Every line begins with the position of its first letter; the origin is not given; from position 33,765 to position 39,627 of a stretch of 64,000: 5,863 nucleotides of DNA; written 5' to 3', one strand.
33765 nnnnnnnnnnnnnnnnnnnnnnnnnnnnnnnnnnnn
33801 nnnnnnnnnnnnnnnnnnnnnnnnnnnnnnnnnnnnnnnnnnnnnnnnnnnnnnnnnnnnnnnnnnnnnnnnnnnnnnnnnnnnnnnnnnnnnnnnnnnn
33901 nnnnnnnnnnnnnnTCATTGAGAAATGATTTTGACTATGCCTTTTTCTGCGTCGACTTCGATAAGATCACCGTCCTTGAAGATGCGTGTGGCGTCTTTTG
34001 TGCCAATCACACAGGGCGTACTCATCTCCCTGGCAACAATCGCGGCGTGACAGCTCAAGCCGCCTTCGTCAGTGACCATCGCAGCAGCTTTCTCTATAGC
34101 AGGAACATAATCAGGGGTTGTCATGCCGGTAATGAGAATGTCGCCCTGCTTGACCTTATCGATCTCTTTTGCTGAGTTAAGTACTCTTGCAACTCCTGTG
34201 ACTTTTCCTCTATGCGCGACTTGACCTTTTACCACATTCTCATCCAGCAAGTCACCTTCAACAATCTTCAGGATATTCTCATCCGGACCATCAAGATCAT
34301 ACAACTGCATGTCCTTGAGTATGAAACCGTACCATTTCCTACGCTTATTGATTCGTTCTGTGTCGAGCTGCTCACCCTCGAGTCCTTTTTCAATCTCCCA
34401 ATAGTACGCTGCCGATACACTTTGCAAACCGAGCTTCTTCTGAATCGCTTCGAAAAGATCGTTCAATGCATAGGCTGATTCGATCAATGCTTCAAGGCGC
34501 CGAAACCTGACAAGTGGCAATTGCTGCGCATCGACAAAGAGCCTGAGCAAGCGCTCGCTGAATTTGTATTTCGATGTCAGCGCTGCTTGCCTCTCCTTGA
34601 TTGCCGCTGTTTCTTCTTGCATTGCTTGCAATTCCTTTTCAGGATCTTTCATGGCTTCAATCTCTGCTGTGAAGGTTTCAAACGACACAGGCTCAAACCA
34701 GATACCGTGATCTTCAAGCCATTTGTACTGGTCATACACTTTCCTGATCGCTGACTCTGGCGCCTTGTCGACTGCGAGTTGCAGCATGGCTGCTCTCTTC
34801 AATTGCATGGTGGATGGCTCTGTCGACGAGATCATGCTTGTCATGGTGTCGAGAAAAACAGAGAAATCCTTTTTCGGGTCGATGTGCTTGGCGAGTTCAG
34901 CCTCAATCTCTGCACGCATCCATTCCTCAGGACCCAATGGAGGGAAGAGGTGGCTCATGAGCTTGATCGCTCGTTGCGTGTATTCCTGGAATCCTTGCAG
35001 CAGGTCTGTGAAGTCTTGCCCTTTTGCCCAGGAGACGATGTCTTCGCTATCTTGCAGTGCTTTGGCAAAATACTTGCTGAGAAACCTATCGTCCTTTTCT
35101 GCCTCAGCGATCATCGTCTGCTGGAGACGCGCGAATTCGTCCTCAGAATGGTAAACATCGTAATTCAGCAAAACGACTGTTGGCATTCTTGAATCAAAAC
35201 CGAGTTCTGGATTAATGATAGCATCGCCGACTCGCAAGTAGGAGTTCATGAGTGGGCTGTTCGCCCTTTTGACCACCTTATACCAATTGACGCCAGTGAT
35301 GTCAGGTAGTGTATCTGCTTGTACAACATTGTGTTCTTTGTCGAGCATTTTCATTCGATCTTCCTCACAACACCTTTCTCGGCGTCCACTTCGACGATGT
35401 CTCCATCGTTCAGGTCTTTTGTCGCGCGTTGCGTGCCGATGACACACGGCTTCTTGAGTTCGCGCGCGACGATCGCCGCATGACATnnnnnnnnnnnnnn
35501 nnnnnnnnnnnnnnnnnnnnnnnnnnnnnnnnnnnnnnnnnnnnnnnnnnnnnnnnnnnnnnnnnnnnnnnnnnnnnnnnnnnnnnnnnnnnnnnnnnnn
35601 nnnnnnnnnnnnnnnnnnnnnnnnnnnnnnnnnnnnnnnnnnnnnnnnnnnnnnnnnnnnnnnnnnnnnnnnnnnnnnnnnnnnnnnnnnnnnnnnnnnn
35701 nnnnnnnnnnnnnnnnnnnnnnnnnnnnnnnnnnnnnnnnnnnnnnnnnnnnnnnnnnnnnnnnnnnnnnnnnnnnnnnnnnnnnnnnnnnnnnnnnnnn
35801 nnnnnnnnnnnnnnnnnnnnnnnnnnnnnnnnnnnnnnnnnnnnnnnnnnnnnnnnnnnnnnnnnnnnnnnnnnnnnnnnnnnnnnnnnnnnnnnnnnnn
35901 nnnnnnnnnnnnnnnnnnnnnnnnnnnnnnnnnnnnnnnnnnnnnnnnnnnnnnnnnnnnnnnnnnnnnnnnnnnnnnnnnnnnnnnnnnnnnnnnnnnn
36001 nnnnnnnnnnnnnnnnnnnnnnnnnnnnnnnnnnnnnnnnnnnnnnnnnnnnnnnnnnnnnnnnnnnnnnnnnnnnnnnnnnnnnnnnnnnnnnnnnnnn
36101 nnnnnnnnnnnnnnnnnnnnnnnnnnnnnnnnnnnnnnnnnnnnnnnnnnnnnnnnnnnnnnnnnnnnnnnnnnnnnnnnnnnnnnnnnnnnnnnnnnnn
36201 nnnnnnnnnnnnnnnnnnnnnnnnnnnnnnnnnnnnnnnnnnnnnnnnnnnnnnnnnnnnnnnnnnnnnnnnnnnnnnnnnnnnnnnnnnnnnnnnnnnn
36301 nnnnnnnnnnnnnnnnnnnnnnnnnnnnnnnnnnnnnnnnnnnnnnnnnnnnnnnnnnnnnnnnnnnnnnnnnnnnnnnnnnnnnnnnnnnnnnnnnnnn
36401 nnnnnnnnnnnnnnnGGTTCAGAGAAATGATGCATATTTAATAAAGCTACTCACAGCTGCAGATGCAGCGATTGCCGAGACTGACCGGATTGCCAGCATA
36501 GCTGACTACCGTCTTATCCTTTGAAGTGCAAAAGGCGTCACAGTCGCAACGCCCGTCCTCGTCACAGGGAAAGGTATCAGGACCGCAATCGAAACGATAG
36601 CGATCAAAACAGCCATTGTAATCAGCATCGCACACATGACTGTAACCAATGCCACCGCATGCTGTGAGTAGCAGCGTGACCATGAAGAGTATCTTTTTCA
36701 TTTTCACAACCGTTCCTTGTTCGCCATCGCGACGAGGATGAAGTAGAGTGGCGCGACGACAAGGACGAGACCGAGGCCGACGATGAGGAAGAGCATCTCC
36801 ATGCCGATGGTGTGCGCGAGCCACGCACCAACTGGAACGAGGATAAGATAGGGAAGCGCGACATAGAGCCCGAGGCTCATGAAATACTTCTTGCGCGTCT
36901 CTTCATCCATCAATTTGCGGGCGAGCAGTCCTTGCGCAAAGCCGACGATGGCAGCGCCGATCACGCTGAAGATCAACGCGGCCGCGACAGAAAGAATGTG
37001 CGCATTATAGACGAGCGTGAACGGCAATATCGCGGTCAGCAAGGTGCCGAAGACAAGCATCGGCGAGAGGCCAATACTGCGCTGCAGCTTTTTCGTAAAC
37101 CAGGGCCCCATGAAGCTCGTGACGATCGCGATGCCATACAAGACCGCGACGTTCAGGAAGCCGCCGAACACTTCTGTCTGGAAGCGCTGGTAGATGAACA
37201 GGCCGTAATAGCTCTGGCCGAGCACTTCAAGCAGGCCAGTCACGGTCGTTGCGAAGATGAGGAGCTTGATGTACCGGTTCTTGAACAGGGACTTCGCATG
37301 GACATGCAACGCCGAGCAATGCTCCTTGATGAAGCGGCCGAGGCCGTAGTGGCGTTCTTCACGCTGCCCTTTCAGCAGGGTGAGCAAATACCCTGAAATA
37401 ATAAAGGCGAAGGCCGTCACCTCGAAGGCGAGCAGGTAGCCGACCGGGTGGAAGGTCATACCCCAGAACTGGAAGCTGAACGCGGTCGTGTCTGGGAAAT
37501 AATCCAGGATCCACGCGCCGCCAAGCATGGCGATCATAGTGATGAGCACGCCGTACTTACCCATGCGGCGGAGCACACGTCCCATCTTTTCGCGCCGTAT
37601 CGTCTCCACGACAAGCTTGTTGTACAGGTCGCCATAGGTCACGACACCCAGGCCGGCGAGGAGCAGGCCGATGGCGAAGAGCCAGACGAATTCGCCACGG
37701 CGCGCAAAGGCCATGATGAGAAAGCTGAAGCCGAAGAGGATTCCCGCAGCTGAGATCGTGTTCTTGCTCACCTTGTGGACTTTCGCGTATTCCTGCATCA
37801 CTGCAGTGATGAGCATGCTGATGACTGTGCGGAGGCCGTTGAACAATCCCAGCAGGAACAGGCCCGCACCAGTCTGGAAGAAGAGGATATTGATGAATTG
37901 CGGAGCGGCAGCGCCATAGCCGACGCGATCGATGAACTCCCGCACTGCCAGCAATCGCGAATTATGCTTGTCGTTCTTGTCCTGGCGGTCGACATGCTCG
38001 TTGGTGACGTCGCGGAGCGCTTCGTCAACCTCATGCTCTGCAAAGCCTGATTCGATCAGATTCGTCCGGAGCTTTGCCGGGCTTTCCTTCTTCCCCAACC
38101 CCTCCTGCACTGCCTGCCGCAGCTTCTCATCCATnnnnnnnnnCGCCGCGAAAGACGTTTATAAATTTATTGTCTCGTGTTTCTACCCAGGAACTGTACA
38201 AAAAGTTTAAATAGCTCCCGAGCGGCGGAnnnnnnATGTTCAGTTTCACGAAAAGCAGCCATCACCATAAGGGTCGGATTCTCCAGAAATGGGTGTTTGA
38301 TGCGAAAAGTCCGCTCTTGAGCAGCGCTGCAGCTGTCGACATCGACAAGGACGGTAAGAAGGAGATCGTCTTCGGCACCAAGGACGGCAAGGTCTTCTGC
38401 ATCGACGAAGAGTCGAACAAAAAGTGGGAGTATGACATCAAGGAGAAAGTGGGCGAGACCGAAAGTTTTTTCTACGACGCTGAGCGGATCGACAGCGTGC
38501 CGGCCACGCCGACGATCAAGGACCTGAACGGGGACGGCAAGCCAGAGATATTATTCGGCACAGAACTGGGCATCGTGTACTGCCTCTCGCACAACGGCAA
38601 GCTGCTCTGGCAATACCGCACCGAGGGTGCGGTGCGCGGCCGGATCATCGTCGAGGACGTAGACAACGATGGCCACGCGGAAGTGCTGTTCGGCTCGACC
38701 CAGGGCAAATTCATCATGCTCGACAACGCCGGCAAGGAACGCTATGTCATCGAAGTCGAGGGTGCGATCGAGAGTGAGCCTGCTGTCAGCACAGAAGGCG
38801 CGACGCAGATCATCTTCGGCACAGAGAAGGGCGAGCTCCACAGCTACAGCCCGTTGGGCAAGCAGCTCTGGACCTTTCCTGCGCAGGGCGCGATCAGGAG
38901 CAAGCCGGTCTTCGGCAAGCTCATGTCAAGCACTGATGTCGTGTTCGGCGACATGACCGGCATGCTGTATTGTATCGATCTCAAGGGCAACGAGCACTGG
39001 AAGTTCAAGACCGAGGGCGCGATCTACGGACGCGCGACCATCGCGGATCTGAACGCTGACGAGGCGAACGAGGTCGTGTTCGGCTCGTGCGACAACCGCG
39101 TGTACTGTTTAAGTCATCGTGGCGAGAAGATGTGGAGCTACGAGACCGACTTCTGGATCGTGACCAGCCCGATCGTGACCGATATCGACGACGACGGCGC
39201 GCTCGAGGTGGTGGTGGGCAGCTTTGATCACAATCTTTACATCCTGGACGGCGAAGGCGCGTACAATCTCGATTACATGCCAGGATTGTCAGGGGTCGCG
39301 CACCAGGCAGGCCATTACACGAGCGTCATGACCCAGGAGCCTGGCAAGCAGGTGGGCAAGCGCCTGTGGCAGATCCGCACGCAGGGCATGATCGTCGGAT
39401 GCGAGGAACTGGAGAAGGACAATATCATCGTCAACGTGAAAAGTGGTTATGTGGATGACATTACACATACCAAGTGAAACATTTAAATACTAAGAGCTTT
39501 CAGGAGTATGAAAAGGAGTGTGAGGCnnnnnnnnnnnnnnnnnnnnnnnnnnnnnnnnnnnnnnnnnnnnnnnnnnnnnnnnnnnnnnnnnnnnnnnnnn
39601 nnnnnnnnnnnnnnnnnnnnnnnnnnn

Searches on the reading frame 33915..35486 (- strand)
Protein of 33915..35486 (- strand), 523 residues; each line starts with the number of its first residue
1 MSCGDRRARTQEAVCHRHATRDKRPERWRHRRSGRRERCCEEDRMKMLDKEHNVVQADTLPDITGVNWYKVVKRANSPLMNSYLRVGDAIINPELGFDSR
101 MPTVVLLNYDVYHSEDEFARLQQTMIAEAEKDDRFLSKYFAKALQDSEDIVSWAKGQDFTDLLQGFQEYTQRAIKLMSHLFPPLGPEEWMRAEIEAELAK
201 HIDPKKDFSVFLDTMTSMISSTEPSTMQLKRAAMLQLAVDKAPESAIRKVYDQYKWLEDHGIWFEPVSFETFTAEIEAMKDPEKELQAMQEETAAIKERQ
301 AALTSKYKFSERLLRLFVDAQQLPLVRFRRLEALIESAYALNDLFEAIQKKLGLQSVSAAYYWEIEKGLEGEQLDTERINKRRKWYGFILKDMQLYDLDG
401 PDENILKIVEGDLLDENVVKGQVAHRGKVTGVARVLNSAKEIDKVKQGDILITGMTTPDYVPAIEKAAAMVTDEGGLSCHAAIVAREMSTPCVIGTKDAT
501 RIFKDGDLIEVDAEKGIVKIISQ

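Call 39: search_protein_families(library=pfam, proteins=[window:33915-35486:-], max_evalue=0.0001)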
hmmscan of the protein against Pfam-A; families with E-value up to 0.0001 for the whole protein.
window:33915-35486:- (523 aa): 1 family
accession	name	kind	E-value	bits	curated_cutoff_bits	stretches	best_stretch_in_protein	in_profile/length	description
PF00391.29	PEP-utilizers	-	4e-25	87.6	23.1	1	446-516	2-72/72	PEP-utilising enzyme, mobile domain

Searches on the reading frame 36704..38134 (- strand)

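Call 39: search_protein_families(library=pfam, proteins=[window:36704-38134:-], max_evalue=0.0001)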
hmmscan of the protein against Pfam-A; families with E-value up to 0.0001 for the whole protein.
window:36704-38134:- (476 aa): 1 family
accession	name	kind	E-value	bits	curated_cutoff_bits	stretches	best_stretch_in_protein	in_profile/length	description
PF07690.21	MFS_1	-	1.3e-06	28.1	33.4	1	70-408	9-322/347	Major Facilitator Superfamily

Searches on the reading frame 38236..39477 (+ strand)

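Call 39: search_protein_families(library=pfam, proteins=[window:38236-39477:+], max_evalue=0.0001)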
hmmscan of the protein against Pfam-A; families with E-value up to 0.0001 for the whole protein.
window:38236-39477:+ (413 aa): 10 families
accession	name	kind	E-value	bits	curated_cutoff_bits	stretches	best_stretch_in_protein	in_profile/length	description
PF13570.13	Beta-prop_ACSF4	-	2.1e-39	136.2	133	2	102-338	61-288/329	Beta-alanine-activating enzyme, beta-propeller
PF25292.1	Beta-prop_CGLA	-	2e-37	129.8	26.8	3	238-342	5-107/316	Lambda-carrageenase beta-propeller domain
PF13517.12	FG-GAP_3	-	1.2e-18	67.9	26.9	1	96-151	1-60/61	FG-GAP-like repeat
PF13360.13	PQQ_2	-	2.6e-13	50.6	27.6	1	112-255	3-142/233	Outer membrane protein assembly factor BamB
PF01839.29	FG-GAP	-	2.6e-10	40.4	22.1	0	96-109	9-22/37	FG-GAP repeat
PF23743.1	Beta-prop_BBS7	-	4.2e-10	39.9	27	0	37-127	180-261/299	BBS7 beta-propeller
PF14783.12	BBS2_Mid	-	3.2e-09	37.3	27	0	33-71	4-41/108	Ciliary BBSome complex subunit 2, middle region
PF15907.11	Itfg2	-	7.5e-06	25.9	27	0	19-109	8-95/330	Integrin-alpha FG-GAP repeat-containing protein 2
PF21348.3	RGL11_C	-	1.5e-05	24.4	27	0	10-49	209-256/490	Rhamnogalacturonan lyase family 11, C-terminal domain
PF00652.28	Ricin_B_lectin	-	8.8e-05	23.1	29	0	208-287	36-119/126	Ricin-type beta-trefoil lectin domain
